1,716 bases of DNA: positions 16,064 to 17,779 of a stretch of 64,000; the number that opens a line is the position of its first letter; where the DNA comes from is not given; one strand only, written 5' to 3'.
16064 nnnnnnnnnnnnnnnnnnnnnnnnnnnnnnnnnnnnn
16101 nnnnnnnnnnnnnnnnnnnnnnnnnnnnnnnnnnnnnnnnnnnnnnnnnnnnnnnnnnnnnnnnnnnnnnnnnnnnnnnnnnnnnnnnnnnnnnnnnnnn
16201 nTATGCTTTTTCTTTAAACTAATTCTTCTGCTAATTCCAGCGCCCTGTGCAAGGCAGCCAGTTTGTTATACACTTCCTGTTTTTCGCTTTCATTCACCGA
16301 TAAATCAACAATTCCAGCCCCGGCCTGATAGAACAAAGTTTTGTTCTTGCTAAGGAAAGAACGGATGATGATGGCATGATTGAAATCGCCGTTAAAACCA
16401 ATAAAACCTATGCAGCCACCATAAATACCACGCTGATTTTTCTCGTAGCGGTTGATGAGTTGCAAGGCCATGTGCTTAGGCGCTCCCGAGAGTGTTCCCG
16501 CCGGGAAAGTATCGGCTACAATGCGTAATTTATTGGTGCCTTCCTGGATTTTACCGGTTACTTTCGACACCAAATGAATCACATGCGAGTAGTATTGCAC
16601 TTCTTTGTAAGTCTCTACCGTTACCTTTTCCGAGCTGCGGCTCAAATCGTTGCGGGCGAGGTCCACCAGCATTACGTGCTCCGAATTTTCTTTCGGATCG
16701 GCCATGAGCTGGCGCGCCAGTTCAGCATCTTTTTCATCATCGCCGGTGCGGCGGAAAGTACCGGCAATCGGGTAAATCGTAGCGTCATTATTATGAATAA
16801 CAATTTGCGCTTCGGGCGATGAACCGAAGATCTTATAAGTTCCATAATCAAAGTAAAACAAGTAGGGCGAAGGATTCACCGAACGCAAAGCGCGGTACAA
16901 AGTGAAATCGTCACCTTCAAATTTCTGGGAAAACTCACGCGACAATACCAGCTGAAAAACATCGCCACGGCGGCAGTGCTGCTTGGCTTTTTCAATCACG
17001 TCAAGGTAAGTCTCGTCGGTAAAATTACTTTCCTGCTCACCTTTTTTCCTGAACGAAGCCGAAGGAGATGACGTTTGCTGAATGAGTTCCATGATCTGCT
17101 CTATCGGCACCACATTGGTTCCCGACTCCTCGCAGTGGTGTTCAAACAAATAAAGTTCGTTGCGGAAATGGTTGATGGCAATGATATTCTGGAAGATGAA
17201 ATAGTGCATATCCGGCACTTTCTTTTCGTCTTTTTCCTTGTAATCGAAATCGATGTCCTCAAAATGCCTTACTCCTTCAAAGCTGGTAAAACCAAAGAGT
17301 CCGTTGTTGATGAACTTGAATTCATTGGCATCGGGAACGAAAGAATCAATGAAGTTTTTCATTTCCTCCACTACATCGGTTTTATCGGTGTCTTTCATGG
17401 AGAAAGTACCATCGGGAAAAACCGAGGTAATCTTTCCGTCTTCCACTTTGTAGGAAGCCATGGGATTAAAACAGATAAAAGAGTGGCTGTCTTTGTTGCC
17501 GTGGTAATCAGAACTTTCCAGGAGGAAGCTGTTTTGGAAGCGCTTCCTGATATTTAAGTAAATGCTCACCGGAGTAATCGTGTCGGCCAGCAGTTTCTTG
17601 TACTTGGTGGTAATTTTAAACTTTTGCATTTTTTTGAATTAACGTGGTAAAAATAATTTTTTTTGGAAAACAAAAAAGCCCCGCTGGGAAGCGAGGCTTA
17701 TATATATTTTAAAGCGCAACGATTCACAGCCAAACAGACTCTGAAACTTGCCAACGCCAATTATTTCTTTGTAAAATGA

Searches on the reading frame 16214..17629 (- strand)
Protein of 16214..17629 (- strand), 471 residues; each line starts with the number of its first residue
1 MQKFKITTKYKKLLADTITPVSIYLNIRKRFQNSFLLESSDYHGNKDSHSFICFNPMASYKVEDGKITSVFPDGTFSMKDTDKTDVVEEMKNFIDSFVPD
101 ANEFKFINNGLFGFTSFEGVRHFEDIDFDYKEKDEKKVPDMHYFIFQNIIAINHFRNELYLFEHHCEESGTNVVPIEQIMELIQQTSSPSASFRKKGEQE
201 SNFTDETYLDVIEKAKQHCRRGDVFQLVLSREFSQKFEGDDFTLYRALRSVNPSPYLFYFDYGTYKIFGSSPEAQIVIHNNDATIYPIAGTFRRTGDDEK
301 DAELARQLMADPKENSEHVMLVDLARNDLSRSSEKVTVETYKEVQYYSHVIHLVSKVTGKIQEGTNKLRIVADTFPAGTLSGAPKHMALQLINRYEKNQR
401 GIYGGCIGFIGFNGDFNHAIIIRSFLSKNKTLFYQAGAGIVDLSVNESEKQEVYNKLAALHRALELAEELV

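Call 6: search_protein_families(library=ncbifam, proteins=[window:16214-17629:-])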
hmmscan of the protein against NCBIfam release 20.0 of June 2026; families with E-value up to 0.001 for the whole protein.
window:16214-17629:- (471 aa): 26 families (the best 25 are shown)
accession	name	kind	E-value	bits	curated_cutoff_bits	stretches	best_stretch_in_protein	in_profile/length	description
TIGR00564.1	trpE_most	equivalog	2.1e-128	429.2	517.7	1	15-464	1-454/455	anthranilate synthase component I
TIGR01820.1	TrpE-arch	equivalog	1.9e-111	373.6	512.05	1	20-465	1-449/449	anthranilate synthase component I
NF010086.0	PRK13571.1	equivalog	1.2e-107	360.5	693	1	8-470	25-503/510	anthranilate synthase component I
NF010079.0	PRK13564.1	equivalog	9.9e-87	291.9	471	1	86-468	123-515/521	anthranilate synthase component 1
NF010089.0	PRK13574.1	equivalog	5.3e-83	279.3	527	1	19-464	11-418/421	anthranilate synthase component I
NF010087.0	PRK13572.1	equivalog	3.9e-80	269.6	580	1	15-467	6-434/435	anthranilate synthase component I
TIGR00565.1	trpE_proteo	equivalog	1.4e-76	258.4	494.65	1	103-465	124-494/498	anthranilate synthase component I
NF010082.0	PRK13567.1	equivalog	1.7e-73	248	576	1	10-457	5-460/468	anthranilate synthase component I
TIGR01824.1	PabB-clade2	equivalog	2.3e-73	247.5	408.55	1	129-460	19-355/355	aminodeoxychorismate synthase, component I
NF006563.0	PRK09070.1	equivalog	8.5e-71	238.9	514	1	34-465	25-445/447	aminodeoxychorismate synthase component I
NF004610.0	PRK05940.1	equivalog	6.9e-66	222.9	568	1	108-468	101-463/467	anthranilate synthase component I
TIGR00553.1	pabB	equivalog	7.2e-66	222.6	328.4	1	147-458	19-327/329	aminodeoxychorismate synthase component I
NF010081.0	PRK13566.1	equivalog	1.4e-60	205.4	645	1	108-467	156-510/729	anthranilate synthase component I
NF005009.0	PRK06404.1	equivalog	5.1e-60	203.6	422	1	146-457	49-347/351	anthranilate synthase component I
NF012009.0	PRK15465.1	equivalog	9.7e-53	179.3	622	1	35-465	32-452/453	aminodeoxychorismate synthase component 1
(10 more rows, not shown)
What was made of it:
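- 11125..17629 (-): Regulated operon trpE-trpG-trpD-trpC-trpF-trpB-trpA. NCBIfam matches (call 6).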

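Call 9: find_homologous_proteins(query=window:16214-17629:-, max_evalue=1e-50)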
Query window:16214-17629:- (471 aa): 8000 proteins with E <= 1e-50 among 8000 candidates; the best 120 are listed.
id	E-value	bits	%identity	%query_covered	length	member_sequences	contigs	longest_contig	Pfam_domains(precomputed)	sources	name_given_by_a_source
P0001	0.0e+0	1065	100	100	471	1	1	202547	PF04715.20,PF00425.25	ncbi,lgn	ncbi:MAG: anthranilate synthase component I family protein [Flavobacteriales bacterium]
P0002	1.6e-295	998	94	100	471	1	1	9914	PF04715.20,PF00425.25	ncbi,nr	ncbi:MAG: anthranilate synthase component I family protein [Bacteroidetes bacterium]|nr:anthranilate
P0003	2.6e-292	988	93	100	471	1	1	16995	PF04715.20,PF00425.25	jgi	jgi:anthranilate synthase component 1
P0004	3.6e-291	984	92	100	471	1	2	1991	PF04715.20,PF00425.25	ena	-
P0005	5.3e-291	983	92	100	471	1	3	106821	PF04715.20,PF00425.25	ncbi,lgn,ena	-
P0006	1.3e-289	979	92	100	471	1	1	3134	PF04715.20,PF00425.25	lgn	-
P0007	7.1e-285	963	89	100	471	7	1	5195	PF04715.20,PF00425.25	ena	-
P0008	2.0e-268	909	84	100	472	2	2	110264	PF04715.20,PF00425.25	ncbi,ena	-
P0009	1.9e-266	903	84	100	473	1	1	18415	PF04715.20,PF00425.25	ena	-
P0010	7.9e-265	897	83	100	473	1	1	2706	PF04715.20,PF00425.25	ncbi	-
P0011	3.4e-264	895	83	100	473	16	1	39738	PF04715.20,PF00425.25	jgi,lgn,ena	-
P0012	4.0e-264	895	83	100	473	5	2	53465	PF04715.20,PF00425.25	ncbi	ncbi:MAG: anthranilate synthase component I family protein [Flavobacteriales bacterium]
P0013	5.7e-263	891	82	100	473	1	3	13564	PF04715.20,PF00425.25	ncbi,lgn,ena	-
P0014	1.3e-262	890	82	100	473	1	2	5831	PF04715.20,PF00425.25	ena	-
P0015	2.7e-256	869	93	88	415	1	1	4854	PF04715.20,PF00425.25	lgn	-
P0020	4.4e-224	763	72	100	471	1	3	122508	PF04715.20,PF00425.25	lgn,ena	-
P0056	2.2e-218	744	71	97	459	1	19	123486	PF04715.20,PF00425.25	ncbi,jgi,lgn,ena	-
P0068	3.1e-205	701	65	100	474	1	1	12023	PF04715.20,PF00425.25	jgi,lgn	jgi:anthranilate synthase component 1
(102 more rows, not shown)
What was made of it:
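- On Rfam RF01692 Bacteroid-trp leader: TrpE is 100% identical to a protein from a 'Flavobacteriales bacterium' MAG (call 9).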

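Call 11: find_related_loci(query=A1, collection=genome_contigs, flank=2500)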
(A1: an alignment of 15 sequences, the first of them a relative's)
Query A1 (471 aa) in genome_contigs; peptide patterns used: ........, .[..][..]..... (x = any residue, [..] = any of these).
600 stretches matched a pattern (row limit reached: there are more); 600 encode a relative of the query (tblastn E <= 1e-3); the best 80 are kept; 80 distinct loci.
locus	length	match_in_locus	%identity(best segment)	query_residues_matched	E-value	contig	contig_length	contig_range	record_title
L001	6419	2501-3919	83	1-471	0e+0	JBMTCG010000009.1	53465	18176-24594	MAG: Flavobacteriales bacterium isolate LKB_V4_S16_100percent_par_LKB_V4_S16_metabat.46 NODE_265_length_53465_cov_7.4880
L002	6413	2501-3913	72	1-470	0e+0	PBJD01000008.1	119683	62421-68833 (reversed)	MAG: Flavobacteriales bacterium isolate SP2976 144675, whole genome shotgun sequence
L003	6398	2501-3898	61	1-470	0e+0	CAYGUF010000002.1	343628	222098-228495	MAG TPA_asm: uncultured Flavobacteriaceae bacterium isolate ERP117304_co2_98 genome assembly, contig: NODE_29_length_343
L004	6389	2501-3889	60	1-470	0e+0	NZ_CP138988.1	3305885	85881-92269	Olleya sp. R77988 chromosome, complete genome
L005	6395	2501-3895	58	4-470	0e+0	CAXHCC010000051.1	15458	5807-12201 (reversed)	MAG TPA_asm: uncultured bacterium isolate SRR12479997_concoct_11 genome assembly, contig: ERZ4874515.80, whole genome sh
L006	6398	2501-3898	60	1-470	0e+0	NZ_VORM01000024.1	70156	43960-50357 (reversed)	Subsaximicrobium wynnwilliamsii strain G#7(T) NODE_24_length_70156_cov_152.831, whole genome shotgun sequence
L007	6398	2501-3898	61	1-470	0e+0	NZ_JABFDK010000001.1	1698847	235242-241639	Winogradskyella costae strain Z3138 NODE_1_length_1698847_cov_249.225_ID_1, whole genome shotgun sequence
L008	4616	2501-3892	60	3-470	0e+0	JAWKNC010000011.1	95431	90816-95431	MAG: Allomuricauda sp. isolate BC1.155 BC1.155.fa-11, whole genome shotgun sequence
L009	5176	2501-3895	60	4-470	0e+0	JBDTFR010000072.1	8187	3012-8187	MAG: Bacteroidia bacterium isolate cluster2_bin.231 k127_2426891, whole genome shotgun sequence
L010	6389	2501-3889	61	4-470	0e+0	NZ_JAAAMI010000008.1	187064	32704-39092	Flagellimonas sediminis strain 40Bstr401 NODE_8, whole genome shotgun sequence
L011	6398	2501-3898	61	1-470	0e+0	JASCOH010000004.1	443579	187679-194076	Flavobacteriaceae bacterium PS02334 NODE_4_length_443579_cov_20.251285, whole genome shotgun sequence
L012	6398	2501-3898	60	1-470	0e+0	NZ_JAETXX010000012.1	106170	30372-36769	Joostella atrarenae strain M1-2 12, whole genome shotgun sequence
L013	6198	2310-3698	61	4-470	0e+0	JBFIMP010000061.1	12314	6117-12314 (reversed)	MAG: Christiangramia sp. isolate Mix_sand12.2021.10.G.33 k141_1453302_length_12314_cov_15.4678, whole genome shotgun seq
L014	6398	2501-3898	60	1-470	0e+0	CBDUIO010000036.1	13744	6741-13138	MAG TPA_asm: uncultured Flavobacteriaceae bacterium isolate SRR22808131_binner13_Refined_84 genome assembly, contig: ERZ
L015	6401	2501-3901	60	1-470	0e+0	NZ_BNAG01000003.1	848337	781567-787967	Roseivirga thermotolerans strain CGMCC 1.15111 sequence03, whole genome shotgun sequence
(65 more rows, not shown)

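Call 18: find_related_loci(query=window:16214-17629:-, collection=metagenome_contigs, flank=1500)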
Query window:16214-17629:- (471 aa) in metagenome_contigs; peptide patterns used: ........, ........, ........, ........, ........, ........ (x = any residue, [..] = any of these).
600 stretches matched a pattern (row limit reached: there are more); 557 encode a relative of the query (tblastn E <= 1e-3); the best 80 are kept; 80 distinct loci.
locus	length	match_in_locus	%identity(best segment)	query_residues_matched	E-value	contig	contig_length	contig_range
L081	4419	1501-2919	83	1-471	0e+0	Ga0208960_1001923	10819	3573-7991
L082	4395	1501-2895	65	6-470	0e+0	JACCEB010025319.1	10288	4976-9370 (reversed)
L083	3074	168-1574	63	1-470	0e+0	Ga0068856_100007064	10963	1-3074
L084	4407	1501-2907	60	4-471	0e+0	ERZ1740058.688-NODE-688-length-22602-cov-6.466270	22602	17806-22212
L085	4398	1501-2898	61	1-470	0e+0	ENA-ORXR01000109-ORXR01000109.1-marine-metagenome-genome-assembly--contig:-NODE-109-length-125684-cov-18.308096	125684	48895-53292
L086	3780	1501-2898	61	1-470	0e+0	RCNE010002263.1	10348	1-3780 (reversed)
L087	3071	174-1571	61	1-470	0e+0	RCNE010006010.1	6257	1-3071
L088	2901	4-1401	61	1-470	0e+0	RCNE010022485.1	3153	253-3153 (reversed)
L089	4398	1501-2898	61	1-470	0e+0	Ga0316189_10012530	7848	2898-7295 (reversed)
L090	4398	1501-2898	61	1-470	0e+0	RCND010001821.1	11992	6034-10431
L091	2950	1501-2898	61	1-470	0e+0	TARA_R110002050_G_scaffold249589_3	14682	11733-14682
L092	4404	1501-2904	59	4-471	0e+0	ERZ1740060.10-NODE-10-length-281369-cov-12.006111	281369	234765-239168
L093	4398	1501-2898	61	1-470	0e+0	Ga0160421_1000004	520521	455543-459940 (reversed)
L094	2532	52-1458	60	1-470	0e+0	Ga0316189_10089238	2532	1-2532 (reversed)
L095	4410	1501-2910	59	1-470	0e+0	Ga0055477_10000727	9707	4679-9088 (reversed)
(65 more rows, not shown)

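Call 19: find_encoding_contigs(protein=P0002, flank=1000, max_places=2)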
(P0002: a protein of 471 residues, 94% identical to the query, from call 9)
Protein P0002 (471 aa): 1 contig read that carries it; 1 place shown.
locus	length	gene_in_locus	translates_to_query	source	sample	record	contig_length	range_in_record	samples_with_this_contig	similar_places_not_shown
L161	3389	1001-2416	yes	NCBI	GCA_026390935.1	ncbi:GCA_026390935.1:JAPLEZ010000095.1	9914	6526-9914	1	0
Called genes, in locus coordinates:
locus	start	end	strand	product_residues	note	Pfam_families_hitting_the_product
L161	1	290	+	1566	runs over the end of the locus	PF19081:Ig_7, PF22352:K319L-like_PKD (faint), PF13585:CHU_C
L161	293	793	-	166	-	PF14539:DUF4442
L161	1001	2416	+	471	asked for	PF04715:, PF00425:Chorismate_bind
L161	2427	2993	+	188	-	PF00117:GATase, PF07722:Peptidase_C26 (weak)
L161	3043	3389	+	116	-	PF02885:Glycos_trans_3N, PF00591:Glycos_transf_3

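Call 20: find_encoding_contigs(protein=P0003, flank=1000, max_places=2)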
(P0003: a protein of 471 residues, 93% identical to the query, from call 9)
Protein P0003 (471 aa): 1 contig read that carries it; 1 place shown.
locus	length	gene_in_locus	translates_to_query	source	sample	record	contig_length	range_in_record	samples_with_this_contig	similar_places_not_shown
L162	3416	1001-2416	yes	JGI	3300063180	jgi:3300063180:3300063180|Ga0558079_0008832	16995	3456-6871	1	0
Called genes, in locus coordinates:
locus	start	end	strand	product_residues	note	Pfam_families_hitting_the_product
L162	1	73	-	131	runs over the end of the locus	-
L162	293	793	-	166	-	PF14539:DUF4442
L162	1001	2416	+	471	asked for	PF04715:, PF00425:Chorismate_bind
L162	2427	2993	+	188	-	PF00117:GATase, PF07722:Peptidase_C26 (weak)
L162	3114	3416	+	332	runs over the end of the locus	PF00591:Glycos_transf_3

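Call 21: find_encoding_contigs(protein=P0005, flank=1000, max_places=2)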
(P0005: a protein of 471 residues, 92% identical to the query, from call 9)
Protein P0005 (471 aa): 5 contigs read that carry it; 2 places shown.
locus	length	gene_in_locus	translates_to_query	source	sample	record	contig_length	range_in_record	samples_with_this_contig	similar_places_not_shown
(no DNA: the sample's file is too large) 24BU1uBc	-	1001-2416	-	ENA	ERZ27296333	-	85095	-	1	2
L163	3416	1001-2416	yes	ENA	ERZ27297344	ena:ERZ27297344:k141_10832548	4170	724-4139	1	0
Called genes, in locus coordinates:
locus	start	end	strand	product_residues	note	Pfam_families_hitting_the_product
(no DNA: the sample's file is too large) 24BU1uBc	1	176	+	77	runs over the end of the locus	-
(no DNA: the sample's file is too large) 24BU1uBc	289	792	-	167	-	PF14539:DUF4442 (weak)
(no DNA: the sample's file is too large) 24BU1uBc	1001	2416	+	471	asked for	PF04715:, PF00425:Chorismate_bind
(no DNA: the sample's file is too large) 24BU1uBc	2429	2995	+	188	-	PF00117:GATase, PF07722:Peptidase_C26 (weak)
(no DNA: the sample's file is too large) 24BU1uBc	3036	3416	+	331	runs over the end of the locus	PF02885:Glycos_trans_3N, PF00591:Glycos_transf_3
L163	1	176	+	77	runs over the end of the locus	-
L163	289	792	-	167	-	PF14539:DUF4442 (weak)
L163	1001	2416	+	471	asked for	PF04715:, PF00425:Chorismate_bind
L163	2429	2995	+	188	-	PF00117:GATase, PF07722:Peptidase_C26 (weak)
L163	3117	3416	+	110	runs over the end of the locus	?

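Call 22: find_encoding_contigs(protein=P0007, flank=1000, max_places=2)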
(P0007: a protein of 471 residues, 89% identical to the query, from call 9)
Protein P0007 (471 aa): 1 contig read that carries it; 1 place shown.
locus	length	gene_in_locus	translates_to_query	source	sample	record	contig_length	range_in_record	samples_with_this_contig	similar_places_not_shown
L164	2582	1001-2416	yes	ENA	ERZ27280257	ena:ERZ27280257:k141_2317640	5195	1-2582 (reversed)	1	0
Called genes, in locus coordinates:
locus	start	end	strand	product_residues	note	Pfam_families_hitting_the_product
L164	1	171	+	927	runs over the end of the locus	?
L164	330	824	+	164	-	-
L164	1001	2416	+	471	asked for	PF04715:, PF00425:Chorismate_bind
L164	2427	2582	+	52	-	?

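Call 23: find_encoding_contigs(protein=P0008, flank=1000, max_places=1)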
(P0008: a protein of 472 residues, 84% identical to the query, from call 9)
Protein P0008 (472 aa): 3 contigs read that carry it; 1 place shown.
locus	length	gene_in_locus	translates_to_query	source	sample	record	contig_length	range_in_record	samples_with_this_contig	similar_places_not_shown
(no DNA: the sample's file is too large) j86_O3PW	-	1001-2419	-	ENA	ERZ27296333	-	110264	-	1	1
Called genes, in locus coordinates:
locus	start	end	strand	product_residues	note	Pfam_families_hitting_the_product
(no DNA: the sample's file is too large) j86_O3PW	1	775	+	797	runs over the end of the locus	PF00912:Transgly, PF00905:Transpeptidase, PF06832:BiPBP_C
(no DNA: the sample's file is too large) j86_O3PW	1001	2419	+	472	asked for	PF04715:, PF00425:Chorismate_bind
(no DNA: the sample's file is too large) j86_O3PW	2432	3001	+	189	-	PF00117:GATase, PF07722:Peptidase_C26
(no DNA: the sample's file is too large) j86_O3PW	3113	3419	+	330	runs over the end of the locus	PF02885:Glycos_trans_3N, PF00591:Glycos_transf_3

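Call 24: find_encoding_contigs(protein=P0009, flank=1000, max_places=1)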
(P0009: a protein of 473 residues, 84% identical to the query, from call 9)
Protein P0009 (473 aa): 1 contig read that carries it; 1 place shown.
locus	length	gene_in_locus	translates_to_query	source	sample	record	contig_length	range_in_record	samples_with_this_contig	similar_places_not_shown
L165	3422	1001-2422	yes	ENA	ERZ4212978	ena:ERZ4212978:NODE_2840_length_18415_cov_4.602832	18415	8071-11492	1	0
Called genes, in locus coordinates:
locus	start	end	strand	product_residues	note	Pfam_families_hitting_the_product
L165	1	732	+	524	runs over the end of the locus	PF10101:DUF2339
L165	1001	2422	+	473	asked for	PF04715:, PF00425:Chorismate_bind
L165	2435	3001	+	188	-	PF00117:GATase, PF07722:Peptidase_C26 (weak)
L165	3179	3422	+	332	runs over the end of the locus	PF02885:Glycos_trans_3N, PF00591:Glycos_transf_3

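Call 25: find_encoding_contigs(protein=P0013, flank=1000, max_places=1)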
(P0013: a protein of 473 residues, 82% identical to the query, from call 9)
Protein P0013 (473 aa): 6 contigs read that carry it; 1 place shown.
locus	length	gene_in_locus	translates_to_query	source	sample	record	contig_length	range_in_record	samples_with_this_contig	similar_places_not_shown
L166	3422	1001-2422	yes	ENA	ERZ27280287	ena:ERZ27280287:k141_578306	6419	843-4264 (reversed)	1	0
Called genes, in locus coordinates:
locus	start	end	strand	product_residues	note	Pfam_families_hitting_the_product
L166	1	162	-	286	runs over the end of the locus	PF06245:DUF1015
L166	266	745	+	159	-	PF00254:FKBP_C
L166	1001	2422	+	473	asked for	PF04715:, PF00425:Chorismate_bind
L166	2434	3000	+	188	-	PF00117:GATase, PF07722:Peptidase_C26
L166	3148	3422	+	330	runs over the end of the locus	PF02885:Glycos_trans_3N, PF00591:Glycos_transf_3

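Call 26: find_encoding_contigs(protein=P0020, flank=1000, max_places=1)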
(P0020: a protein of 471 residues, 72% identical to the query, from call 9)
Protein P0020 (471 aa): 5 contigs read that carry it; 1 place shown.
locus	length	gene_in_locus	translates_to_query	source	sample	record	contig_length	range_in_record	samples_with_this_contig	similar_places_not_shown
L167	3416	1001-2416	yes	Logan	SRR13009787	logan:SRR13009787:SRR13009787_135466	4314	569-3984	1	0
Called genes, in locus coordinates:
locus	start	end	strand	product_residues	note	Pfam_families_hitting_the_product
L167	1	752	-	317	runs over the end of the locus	-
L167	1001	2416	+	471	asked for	PF04715:, PF00425:Chorismate_bind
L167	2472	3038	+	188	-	PF00117:GATase, PF07722:Peptidase_C26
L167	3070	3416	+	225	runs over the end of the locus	?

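Call 27: find_encoding_contigs(protein=P0056, flank=1000, max_places=1)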
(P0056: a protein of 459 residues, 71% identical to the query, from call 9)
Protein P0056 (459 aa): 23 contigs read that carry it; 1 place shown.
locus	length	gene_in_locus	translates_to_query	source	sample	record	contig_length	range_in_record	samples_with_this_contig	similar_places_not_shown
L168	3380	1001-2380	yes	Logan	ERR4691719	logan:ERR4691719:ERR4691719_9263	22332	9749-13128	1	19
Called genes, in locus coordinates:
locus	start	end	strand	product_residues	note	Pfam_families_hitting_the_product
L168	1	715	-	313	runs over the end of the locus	-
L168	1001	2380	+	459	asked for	PF04715:, PF00425:Chorismate_bind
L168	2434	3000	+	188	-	PF00117:GATase, PF07722:Peptidase_C26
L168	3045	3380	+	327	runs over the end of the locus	PF02885:Glycos_trans_3N, PF00591:Glycos_transf_3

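Call 28: find_encoding_contigs(protein=P0068, flank=1000, max_places=1)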
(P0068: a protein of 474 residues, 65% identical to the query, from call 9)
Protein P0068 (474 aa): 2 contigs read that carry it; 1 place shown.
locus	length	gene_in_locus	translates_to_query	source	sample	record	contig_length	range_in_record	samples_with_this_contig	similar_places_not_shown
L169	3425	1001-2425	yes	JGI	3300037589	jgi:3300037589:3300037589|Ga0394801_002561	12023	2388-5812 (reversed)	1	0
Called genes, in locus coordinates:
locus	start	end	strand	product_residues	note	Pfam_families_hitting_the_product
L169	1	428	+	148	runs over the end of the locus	-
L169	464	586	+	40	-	-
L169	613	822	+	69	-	PF06902:Fer4_19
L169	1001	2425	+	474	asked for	PF04715:, PF00425:Chorismate_bind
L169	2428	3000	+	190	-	PF00117:GATase, PF07722:Peptidase_C26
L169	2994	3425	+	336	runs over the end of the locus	PF02885:Glycos_trans_3N, PF00591:Glycos_transf_3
